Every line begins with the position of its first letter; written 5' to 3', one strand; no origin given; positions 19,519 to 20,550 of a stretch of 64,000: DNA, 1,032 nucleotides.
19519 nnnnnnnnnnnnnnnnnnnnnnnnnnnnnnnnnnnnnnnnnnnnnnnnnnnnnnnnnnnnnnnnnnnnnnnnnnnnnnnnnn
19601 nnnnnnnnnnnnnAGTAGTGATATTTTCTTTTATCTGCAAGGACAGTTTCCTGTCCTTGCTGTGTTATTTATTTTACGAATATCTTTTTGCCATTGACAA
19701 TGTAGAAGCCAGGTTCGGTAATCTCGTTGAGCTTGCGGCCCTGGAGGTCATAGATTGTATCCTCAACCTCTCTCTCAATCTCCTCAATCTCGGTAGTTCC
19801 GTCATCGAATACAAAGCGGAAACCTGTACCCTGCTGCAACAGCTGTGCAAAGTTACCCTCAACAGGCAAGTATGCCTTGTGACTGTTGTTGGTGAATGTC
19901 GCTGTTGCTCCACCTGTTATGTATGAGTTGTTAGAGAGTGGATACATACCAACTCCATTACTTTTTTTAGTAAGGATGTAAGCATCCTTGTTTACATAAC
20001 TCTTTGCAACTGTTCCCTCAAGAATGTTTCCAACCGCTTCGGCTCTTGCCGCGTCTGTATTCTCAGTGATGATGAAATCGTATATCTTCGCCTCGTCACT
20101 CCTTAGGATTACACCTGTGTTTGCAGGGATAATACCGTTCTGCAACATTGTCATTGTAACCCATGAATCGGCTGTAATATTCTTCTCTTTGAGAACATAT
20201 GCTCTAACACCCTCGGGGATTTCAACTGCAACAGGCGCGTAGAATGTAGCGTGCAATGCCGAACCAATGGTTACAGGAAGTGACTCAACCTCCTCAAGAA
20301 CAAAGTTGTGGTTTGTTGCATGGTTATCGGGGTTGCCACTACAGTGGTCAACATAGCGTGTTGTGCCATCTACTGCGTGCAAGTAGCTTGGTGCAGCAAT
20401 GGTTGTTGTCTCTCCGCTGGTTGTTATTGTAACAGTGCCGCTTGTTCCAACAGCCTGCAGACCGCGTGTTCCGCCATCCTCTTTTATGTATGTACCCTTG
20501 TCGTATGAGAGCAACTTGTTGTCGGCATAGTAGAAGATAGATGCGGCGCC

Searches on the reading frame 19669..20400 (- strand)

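Call 47: search_protein_families(library=pfam, proteins=[window:19669-20400:-], max_evalue=10)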
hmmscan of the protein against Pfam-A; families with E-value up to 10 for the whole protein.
window:19669-20400:- (243 aa): 1 family
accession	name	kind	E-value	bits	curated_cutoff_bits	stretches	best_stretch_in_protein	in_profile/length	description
PF17442.7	U62_UL91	-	0.1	13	25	1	28-61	29-60/65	Functional domain of U62 and UL91 proteins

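Call 48: search_protein_families(library=ncbifam, proteins=[window:19669-20400:-], max_evalue=10)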
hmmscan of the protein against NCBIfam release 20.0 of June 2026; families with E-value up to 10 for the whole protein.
window:19669-20400:- (243 aa): 0 families
